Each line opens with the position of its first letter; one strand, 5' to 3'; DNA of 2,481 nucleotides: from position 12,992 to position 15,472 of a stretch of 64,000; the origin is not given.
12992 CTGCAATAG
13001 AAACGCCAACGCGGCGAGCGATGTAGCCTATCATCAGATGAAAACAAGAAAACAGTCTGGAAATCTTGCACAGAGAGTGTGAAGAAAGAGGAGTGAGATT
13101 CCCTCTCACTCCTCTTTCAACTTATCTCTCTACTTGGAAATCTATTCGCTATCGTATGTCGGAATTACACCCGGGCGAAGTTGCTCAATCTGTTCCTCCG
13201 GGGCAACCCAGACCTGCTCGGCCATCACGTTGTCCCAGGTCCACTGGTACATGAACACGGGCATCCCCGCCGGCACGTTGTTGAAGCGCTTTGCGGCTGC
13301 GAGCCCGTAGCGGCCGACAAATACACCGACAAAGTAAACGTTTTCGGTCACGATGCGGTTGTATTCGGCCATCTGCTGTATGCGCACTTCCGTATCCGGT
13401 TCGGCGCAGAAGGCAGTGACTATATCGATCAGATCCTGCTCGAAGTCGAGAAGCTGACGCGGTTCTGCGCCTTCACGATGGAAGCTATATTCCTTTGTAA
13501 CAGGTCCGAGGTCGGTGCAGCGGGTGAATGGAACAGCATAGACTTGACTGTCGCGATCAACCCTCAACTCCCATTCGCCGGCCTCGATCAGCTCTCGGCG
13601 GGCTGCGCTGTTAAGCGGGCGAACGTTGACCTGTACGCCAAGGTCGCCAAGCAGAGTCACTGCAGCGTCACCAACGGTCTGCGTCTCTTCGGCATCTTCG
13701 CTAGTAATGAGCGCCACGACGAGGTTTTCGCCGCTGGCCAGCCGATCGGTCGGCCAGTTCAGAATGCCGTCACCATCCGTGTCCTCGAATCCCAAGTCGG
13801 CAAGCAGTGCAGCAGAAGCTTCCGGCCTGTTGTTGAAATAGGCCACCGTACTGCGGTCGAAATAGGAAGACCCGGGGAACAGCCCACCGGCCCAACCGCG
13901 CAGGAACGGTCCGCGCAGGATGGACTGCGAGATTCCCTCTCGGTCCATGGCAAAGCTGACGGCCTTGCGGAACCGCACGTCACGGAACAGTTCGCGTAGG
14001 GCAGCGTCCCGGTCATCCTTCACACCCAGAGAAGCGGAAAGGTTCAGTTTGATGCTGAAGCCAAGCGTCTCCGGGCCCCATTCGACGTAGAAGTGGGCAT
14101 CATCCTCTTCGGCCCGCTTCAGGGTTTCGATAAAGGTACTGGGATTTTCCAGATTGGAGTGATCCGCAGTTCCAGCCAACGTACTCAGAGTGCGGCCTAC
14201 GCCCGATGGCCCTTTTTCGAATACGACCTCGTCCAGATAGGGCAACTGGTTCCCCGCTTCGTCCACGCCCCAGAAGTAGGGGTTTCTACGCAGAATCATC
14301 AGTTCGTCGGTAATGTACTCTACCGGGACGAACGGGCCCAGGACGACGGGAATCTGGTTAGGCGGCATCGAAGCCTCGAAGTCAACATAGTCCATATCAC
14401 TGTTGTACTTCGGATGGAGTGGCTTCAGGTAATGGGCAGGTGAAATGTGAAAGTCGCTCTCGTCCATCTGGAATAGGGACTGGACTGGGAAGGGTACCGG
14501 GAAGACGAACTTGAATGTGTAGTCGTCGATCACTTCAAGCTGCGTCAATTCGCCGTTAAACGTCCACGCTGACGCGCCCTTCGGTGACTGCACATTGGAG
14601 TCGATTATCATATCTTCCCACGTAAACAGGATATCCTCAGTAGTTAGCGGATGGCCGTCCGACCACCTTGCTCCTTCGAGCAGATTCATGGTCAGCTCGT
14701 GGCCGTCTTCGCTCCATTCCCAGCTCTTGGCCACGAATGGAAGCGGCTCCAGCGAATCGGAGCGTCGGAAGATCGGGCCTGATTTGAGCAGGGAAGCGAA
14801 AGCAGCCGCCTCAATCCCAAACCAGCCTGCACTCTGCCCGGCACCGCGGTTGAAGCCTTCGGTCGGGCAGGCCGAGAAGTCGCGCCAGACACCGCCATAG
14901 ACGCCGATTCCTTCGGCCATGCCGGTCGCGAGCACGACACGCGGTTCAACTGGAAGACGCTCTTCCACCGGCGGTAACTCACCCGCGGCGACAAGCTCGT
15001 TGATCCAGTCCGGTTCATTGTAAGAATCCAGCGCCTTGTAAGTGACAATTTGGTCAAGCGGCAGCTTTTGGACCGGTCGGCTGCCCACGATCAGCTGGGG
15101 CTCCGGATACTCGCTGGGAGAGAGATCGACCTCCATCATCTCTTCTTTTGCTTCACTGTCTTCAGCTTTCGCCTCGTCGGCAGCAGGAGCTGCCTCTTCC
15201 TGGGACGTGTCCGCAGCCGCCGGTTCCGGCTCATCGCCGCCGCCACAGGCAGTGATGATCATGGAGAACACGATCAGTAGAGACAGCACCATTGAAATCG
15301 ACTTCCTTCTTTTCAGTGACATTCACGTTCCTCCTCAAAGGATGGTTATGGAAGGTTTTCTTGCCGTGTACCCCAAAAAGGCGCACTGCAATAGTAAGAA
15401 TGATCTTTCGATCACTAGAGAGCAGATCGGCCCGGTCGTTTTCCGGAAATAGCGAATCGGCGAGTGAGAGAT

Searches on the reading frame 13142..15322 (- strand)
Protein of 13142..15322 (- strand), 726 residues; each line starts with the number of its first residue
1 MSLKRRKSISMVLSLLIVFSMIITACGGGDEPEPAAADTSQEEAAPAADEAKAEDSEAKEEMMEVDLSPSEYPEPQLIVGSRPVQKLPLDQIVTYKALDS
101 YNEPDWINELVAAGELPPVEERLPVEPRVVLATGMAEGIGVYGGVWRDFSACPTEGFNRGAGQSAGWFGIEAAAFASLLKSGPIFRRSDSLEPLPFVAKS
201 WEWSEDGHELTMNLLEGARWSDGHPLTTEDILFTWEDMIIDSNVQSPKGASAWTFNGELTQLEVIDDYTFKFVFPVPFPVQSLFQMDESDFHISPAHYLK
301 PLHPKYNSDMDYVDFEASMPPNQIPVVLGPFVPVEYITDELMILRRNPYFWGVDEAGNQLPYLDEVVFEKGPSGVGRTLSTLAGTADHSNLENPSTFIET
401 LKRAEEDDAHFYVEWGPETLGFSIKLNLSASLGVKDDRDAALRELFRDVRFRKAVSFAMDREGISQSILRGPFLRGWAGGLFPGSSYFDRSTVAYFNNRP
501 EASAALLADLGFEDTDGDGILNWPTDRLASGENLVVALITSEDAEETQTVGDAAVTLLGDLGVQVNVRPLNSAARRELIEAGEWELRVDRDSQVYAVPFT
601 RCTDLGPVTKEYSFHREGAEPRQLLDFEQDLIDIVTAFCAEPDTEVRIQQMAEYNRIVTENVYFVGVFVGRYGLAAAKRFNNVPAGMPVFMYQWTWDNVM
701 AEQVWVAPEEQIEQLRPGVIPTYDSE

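Call 3: search_protein_families(library=pfam, proteins=[window:13142-15322:-], max_evalue=0.01)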
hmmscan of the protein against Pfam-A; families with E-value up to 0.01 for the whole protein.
window:13142-15322:- (726 aa): 1 family
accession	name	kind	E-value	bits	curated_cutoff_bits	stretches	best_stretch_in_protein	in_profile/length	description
PF00496.27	SBP_bac_5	-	7.9e-57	193.5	32.4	1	193-596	2-351/368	Bacterial extracellular solute-binding proteins, family 5 Middle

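Call 4: search_protein_families(library=ncbifam, proteins=[window:13142-15322:-], max_evalue=0.01)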
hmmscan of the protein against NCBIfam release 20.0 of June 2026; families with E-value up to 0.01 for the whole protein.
window:13142-15322:- (726 aa): 9 families
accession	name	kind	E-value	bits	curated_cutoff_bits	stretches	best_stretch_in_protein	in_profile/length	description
NF045467.1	Opp4A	equivalog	2.6e-23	82.1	650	1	183-685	69-543/556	oligopeptide ABC transporter substrate-binding protein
TIGR04028.1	SBP_KPN_01854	hypoth_equivalog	3.8e-16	58.7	468.5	1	186-670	37-480/509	TIGR04028 family ABC transporter substrate-binding protein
TIGR02294.1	nickel_nikA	equivalog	1.8e-13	49.9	393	1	193-589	48-398/501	nickel ABC transporter substrate-binding protein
NF047575.1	opine_bind_CntA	exception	3.4e-08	32.5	800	1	195-278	79-157/535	staphylopine-dependent metal ABC transporter substrate-binding lipoprotein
NF011684.0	PRK15104.1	equivalog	4.4e-08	32.3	947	1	192-352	81-238/543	oligopeptide ABC transporter substrate-binding protein OppA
NF007287.0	PRK09755.1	equivalog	8.3e-07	28.2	1098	1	195-247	78-129/535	ABC transporter substrate-binding protein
NF045468.1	Opp5A_nikA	equivalog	2.2e-06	26.4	600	0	321-570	154-368/488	nickel ABC transporter substrate-binding protein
NF011689.0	PRK15109.1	equivalog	0.00022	20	560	1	283-513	172-374/547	ABC transporter substrate-binding protein SapA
NF043070.1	DppA_dipep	equivalog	0.0012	17.4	1005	0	193-513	74-369/535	dipeptide ABC transporter periplasmic-binding protein DppA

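Call 36: search_dna_similar(query=window:13145-15322:-, collection=plasmids, mode=protein, max_rows=15)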
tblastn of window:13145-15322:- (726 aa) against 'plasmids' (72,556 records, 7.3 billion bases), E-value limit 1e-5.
Records with a match: 896; places in all: 1548; records where one place covers at least 80% of the query: 246.
Best place of each record, by identity: <60% 896.
By first word of the organism name: Rhizobium 402; Sinorhizobium 129; Agrobacterium 37; Azospirillum 28; Deinococcus 27; Klebsiella 14; Ensifer 13; Sulfitobacter 12; Thermus 12; Phyllobacterium 11; and 90 more.
By predicted mobility (MOB-suite, as given by PLSDB): non-mobilizable 546; conjugative 219; mobilizable 131.
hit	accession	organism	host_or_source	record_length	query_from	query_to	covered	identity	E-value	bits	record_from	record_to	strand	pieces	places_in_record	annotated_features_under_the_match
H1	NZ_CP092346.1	Rhizobium gallicum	Phaseolus vulgaris,Cell culture,nodule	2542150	84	721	88%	41.4%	3e-121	463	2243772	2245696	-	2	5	none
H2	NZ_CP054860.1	Martelella sp. NC18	single cell,mine sediment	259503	73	721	89%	40.2%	2e-130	434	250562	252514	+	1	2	ABC transporter substrate-binding protein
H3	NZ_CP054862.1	Martelella sp. NC20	single cell,Soudan mine sediment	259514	73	721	89%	40.2%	2e-130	434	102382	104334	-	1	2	ABC transporter substrate-binding protein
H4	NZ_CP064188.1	Rhizobium sp. 007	Onobrychis viciifolia,cell culture,root ...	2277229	84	721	88%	40.8%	3e-137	454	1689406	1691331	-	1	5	none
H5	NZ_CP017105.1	Rhizobium gallicum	Phaseolus vulgaris,Whole ...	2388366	84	721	88%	40.5%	4e-135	447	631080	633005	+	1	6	none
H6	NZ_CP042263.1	Qingshengfaniella alkalisoli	cell culture,saline soil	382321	90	721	87%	40.8%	1e-133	443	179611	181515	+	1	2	ABC transporter substrate-binding protein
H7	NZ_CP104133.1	Sinorhizobium sp. K101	Phaseolus vulgaris,cell ...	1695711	69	726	90%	39.3%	1e-115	444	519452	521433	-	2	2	none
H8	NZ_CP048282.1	Rhizobium leguminosarum bv. viciae 248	Fava bean,whole organism,nodules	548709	69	721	90%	39.4%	2e-134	446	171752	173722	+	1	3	ABC transporter substrate-binding protein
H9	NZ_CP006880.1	Rhizobium gallicum bv. gallicum R602sp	Phaseolus vulgaris,whole ...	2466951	84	721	88%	40.3%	8e-136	449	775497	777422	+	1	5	record has no annotation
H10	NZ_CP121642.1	Rhizobium sp. CC1099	Onobrychis viciifolia,cell culture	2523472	84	721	88%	40.3%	3e-135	447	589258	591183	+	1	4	none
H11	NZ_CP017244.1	Rhizobium etli 8C-3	Phaseolus vulgaris,cell culture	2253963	90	721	87%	40.7%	1e-134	446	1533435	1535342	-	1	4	record has no annotation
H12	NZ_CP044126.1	Rhizobium sp. BG4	Prosopis cineraria,pure bacterial ...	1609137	69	711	89%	39.9%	5e-133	441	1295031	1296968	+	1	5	record has no annotation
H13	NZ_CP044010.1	Rhizobium sp. BG6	Prosopis cineraria,pure bacterial ...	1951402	84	711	87%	40.9%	3e-133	442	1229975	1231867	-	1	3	none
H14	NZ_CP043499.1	Rhizobium grahamii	Prosopis cineraria,pure bacterial ...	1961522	84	711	87%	40.9%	3e-133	442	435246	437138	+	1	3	none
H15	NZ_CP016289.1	Rhizobium leguminosarum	Vavilovia formosa,cell culture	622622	69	726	91%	38.9%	5e-133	441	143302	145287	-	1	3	ABC transporter substrate-binding protein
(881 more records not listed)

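Call 37: get_annotated_region(hit=H8, flank=8000)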
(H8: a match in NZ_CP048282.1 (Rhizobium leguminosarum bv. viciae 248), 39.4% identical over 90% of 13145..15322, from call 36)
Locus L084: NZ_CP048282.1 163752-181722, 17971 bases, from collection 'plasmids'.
description: Rhizobium leguminosarum bv. viciae 248 plasmid pRle248d, complete sequence
organism: Rhizobium leguminosarum bv. viciae 248 (NCBI taxid 936136)
taxonomy: Bacteria; Pseudomonadota; Alphaproteobacteria; Hyphomicrobiales; Rhizobiaceae; Rhizobium; Rhizobium leguminosarum; Rhizobium leguminosarum bv. viciae 248
host: -; source: Fava bean,whole organism,nodules; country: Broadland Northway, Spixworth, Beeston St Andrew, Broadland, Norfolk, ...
typing (MOB-suite, as given by PLSDB): non-mobilizable
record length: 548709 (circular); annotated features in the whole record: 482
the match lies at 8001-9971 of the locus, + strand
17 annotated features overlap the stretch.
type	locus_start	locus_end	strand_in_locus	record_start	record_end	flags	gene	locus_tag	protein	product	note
CDS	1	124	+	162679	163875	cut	-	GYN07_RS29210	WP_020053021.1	hypothetical protein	-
CDS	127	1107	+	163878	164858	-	-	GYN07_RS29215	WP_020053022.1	peptidylprolyl isomerase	-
CDS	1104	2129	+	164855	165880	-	-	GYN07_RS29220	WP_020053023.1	HupE/UreJ family protein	-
CDS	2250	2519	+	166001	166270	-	-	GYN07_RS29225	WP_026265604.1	hypothetical protein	-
CDS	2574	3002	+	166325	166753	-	-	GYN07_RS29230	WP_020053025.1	hypothetical protein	-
CDS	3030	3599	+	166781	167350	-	-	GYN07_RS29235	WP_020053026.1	OmpA family protein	-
CDS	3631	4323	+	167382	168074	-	-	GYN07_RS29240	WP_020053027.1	hypothetical protein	-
CDS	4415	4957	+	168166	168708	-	-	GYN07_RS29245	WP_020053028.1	potassium channel family protein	-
CDS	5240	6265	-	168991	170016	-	-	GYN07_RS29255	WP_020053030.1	AraC family transcriptional regulator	-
CDS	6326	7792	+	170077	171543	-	-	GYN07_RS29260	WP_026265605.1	alpha-glucosidase/alpha-galactosidase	-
CDS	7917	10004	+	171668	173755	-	-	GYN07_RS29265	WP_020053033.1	ABC transporter substrate-binding protein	-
CDS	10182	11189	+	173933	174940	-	-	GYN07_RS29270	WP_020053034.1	ABC transporter permease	GO:0055085 - transmembrane transport [Evidence IEA]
CDS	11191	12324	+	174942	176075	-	-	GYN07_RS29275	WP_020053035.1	ABC transporter permease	-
CDS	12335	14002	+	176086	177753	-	-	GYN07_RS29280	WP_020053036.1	ABC transporter ATP-binding protein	-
CDS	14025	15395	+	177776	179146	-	-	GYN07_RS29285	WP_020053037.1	alpha-glucosidase/alpha-galactosidase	-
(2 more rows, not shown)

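Call 71: search_solved_structures(query=A2, max_evalue=1e-10)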
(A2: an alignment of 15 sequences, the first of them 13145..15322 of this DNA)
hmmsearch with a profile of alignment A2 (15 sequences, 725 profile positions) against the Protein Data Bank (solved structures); distinct sequences matched with E-value up to 1e-10: 56.
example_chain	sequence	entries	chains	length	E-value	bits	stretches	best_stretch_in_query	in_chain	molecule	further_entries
6epy_A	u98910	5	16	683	4.7e-282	940.8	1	61-723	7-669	Periplasmic alpha-galactoside-binding protein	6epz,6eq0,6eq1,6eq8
5ipw_A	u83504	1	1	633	4.3e-72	246.7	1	93-685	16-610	Oligopeptide ABC transporter, periplasmic oligopeptide-binding protein, putative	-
7ver_A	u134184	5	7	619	2.6e-51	178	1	110-688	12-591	SPH1118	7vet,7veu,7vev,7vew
7veq_A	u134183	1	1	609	5.1e-51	177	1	110-688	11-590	SPH1118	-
1zty_A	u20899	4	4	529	2.6e-31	111.9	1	184-672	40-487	Chitin Oligosaccharide Binding Protein | Peptide ABC transporter, periplasmic peptide-binding protein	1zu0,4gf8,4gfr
8i5j_A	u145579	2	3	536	2.6e-31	111.9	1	185-672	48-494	ABC transporter substrate-binding protein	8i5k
7ebm_A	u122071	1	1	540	6e-31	110.6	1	184-675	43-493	Peptide ABC transporter, periplasmic peptide-binding protein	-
6lzv_A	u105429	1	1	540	8.4e-31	110.2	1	186-675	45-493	Peptide ABC transporter, periplasmic peptide-binding protein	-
6lzu_A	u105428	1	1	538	9.3e-31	110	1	184-675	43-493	Peptide ABC transporter, periplasmic peptide-binding protein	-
5yqw_A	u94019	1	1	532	1.7e-30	109.2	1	184-675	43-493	Peptide ABC transporter, periplasmic peptide-binding protein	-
6lzw_A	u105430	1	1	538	1.8e-30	109.1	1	184-675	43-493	Peptide ABC transporter, periplasmic peptide-binding protein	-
6lzq_A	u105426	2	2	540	1.8e-30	109.1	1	184-675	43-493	Peptide ABC transporter, periplasmic peptide-binding protein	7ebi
6lzt_A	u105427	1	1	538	2.2e-30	108.8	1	184-675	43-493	Peptide ABC transporter, periplasmic peptide-binding protein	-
5isu_A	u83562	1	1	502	2.1e-24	89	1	188-532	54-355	Lmo0135 protein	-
1xoc_A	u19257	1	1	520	3e-23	85.2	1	443-596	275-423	Oligopeptide-binding protein appA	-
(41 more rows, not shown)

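Call 74: search_solved_structures(query=window:13145-15322:-, max_evalue=1e-50, show_alignments=1)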
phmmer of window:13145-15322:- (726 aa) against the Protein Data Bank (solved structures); distinct sequences matched with E-value up to 1e-50: 1.
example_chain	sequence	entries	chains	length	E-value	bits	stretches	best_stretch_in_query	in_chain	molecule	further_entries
6epy_A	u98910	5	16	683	1.8e-153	515.8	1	72-718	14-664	Periplasmic alpha-galactoside-binding protein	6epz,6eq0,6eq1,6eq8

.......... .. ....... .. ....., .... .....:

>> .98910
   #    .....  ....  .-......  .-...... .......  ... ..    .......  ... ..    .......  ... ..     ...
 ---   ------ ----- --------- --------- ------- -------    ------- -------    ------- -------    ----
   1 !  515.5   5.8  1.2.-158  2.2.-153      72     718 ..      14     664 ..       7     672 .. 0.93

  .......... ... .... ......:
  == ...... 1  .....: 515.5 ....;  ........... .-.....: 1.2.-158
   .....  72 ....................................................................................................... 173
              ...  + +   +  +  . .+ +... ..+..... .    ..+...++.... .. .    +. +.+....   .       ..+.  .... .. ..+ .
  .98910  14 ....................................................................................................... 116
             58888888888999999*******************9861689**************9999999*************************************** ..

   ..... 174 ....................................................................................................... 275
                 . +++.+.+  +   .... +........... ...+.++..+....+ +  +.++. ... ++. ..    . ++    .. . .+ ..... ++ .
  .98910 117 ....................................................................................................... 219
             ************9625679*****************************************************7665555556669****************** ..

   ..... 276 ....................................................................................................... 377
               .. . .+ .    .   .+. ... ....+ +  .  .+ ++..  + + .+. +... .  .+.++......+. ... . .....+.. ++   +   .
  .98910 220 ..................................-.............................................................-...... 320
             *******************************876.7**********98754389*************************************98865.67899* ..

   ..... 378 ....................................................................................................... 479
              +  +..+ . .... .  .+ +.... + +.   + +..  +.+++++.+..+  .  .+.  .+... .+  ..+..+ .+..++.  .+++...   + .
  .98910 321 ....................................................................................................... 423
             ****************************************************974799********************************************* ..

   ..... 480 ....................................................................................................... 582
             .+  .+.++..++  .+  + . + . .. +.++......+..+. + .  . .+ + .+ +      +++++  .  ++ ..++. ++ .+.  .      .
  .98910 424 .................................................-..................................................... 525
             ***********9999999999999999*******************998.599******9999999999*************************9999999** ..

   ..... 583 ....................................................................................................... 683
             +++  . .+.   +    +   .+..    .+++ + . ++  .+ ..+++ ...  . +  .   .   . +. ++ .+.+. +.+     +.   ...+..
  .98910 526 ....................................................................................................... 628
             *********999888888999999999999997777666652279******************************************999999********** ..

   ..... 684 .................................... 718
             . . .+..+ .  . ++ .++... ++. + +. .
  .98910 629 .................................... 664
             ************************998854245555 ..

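Call 78: search_dna_similar(query=window:13145-15322:-, collection=plasmids, mode=protein, max_rows=45, rows=spread, max_evalue=1e-60)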
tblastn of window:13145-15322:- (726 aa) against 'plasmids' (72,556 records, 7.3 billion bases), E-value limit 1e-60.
Records with a match: 248; places in all: 248; records where one place covers at least 80% of the query: 244.
Best place of each record, by identity: <60% 248.
By first word of the organism name: Rhizobium 149; Sinorhizobium 79; Ensifer 9; Phyllobacterium 3; Martelella 2; Neorhizobium 2; Qingshengfaniella 1; Agrobacterium 1; Ciceribacter 1; Sulfitobacter 1.
By predicted mobility (MOB-suite, as given by PLSDB): non-mobilizable 128; mobilizable 92; conjugative 28.
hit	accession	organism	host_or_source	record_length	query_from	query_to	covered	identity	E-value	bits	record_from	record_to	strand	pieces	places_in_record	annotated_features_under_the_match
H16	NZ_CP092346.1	Rhizobium gallicum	Phaseolus vulgaris,Cell culture,nodule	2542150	84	721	88%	41.4%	3e-121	463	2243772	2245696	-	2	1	none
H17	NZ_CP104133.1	Sinorhizobium sp. K101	Phaseolus vulgaris,cell ...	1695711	69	726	90%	39.3%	1e-115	444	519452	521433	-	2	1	none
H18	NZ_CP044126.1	Rhizobium sp. BG4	Prosopis cineraria,pure bacterial ...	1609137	69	711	89%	39.9%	5e-133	441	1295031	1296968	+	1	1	record has no annotation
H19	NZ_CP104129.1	Sinorhizobium sp. M103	Phaseolus vulgaris,cell ...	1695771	69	721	90%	39.2%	1e-131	437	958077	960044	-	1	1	none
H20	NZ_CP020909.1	Rhizobium etli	Phaseolus vulgaris,cell culture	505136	90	721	87%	40.4%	1e-135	449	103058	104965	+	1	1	ABC transporter substrate-binding protein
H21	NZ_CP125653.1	Rhizobium sp. BT04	Phaseolus vulgaris,Pure culture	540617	73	711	88%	39.8%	4e-135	447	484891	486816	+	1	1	ABC transporter substrate-binding protein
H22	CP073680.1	Sinorhizobium meliloti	Medicago truncatula,cell culture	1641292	69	726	91%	38.6%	2e-130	434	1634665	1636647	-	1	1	ABC transporter substrate-binding protein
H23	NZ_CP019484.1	Sinorhizobium meliloti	alfalfa,whole organism,alfalfa nodule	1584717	69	721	90%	38.9%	3e-131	436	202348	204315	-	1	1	none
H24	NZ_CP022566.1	Rhizobium leguminosarum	Root nodule,Pisum sativum root-nodule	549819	69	711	89%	39.4%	9e-134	444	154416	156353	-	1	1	ABC transporter substrate-binding protein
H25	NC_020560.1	Sinorhizobium meliloti 2011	-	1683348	69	721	90%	38.8%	6e-131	435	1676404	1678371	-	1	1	none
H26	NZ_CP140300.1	Sinorhizobium kummerowiae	Kummerowia stipulacea,Pure culture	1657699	69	721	90%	38.8%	7e-131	435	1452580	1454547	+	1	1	none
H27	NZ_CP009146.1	Sinorhizobium meliloti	Medicago orbicularis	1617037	69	721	90%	38.8%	8e-131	435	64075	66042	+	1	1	none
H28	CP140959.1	Sinorhizobium meliloti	Medicago lupulina,whole organism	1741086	69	721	90%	38.8%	8e-131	435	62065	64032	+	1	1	ABC transporter substrate-binding protein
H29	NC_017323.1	Sinorhizobium meliloti BL225C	-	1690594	69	721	90%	38.8%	8e-131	435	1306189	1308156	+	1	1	none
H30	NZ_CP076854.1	Rhizobium sp. WYJ-E13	Curcuma wenyujin Y.H. Chen et C. ...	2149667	84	721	88%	39.7%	3e-133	442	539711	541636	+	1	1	none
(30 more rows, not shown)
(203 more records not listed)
